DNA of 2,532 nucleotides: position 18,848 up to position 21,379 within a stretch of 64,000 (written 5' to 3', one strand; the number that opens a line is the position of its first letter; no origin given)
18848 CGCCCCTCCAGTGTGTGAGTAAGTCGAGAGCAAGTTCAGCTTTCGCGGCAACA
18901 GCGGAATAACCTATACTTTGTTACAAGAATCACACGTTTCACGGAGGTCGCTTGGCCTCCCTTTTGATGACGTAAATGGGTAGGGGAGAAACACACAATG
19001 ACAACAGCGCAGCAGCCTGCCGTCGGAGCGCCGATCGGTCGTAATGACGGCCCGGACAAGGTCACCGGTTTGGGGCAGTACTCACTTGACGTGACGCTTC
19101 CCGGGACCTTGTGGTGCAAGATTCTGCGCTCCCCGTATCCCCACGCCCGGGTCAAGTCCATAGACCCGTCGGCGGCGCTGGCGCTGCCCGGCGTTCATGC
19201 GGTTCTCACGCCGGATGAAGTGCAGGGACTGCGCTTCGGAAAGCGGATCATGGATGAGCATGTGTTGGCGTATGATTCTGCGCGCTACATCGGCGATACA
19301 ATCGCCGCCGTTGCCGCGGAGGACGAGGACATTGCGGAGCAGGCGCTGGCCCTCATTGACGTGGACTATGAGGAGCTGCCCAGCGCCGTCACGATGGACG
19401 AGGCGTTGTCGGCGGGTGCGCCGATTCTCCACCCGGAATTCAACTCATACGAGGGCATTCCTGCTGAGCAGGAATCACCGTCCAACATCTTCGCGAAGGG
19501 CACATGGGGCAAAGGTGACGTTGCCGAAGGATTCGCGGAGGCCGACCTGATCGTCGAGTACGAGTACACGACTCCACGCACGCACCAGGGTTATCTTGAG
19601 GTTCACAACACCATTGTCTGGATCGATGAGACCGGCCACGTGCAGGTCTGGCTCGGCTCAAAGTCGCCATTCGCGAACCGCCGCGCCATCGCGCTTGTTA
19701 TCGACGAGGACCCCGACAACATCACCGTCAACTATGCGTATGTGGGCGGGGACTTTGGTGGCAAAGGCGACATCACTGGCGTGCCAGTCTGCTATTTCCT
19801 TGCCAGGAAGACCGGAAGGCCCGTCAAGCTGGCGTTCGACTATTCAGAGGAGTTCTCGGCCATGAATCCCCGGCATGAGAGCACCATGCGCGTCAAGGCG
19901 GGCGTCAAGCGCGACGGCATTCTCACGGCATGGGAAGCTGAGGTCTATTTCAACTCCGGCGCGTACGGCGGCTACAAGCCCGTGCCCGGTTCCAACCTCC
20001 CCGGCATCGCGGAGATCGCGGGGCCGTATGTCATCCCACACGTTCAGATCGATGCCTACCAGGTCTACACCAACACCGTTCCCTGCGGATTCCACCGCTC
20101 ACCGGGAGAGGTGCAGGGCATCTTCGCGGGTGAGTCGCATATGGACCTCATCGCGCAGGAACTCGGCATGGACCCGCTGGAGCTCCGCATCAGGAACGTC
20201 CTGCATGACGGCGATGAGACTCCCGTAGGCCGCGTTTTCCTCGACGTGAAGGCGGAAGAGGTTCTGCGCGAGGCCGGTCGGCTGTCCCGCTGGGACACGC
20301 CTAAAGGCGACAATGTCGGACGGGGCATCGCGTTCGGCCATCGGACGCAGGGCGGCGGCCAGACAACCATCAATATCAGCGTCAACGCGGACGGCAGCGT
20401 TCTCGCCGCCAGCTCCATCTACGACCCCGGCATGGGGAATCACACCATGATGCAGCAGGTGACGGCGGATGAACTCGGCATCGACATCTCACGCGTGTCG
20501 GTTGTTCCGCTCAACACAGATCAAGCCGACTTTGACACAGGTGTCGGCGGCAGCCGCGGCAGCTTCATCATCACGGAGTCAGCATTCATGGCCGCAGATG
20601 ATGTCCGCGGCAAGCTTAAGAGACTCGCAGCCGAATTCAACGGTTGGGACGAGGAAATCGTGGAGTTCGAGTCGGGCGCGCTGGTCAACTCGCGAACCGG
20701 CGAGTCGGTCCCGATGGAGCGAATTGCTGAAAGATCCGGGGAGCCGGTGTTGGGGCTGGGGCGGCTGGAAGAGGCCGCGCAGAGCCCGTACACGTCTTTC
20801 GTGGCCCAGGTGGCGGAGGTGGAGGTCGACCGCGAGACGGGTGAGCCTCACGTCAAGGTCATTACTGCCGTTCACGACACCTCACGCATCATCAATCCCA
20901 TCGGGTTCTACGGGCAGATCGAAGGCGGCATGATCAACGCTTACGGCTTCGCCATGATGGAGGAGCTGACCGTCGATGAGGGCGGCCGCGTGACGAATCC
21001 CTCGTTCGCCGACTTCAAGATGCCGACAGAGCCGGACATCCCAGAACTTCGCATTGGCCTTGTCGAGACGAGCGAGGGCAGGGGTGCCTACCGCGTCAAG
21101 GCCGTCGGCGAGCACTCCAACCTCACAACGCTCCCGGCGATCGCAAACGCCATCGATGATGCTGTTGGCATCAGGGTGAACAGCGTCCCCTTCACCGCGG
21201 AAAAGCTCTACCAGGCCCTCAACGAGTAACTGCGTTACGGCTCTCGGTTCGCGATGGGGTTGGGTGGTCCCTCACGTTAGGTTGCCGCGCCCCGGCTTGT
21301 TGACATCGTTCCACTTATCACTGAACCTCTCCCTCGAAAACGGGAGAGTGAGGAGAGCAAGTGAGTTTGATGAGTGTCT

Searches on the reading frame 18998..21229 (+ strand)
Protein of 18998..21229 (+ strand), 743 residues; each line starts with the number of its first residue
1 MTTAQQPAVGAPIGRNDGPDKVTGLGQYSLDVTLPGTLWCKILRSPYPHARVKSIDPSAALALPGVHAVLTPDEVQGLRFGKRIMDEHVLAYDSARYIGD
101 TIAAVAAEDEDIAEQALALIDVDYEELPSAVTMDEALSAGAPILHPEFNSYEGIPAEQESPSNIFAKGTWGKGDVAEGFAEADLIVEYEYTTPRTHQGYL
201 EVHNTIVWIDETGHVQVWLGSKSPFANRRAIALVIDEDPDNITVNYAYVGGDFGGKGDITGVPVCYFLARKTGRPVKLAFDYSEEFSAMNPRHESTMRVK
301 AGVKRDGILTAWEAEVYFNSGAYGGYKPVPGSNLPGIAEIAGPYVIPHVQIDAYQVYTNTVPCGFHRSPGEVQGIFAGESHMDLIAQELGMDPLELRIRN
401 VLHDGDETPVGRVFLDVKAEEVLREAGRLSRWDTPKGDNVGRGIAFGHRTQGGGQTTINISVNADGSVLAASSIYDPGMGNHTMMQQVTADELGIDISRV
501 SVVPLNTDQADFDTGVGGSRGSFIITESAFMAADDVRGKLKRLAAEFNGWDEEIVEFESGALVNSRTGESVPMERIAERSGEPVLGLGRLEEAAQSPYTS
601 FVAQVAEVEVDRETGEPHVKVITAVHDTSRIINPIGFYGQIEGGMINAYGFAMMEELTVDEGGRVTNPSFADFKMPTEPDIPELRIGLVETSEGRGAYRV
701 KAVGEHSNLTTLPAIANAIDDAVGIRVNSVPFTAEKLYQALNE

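Call 31: search_protein_families(library=pfam, proteins=[window:18998-21229:+], max_evalue=1)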
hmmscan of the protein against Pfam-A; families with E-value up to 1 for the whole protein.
window:18998-21229:+ (743 aa): 3 families
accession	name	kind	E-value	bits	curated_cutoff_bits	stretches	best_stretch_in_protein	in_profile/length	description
PF02738.23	MoCoBD_1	-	2.7e-68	230.1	27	1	159-401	4-244/244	Molybdopterin cofactor-binding domain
PF20256.3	MoCoBD_2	-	1.2e-55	189.4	27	1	440-682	25-283/283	Molybdopterin cofactor-binding domain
PF01315.27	Ald_Xan_dh_C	-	9.3e-27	94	31.3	1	23-128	1-110/110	Aldehyde oxidase and xanthine dehydrogenase, a/b hammerhead domain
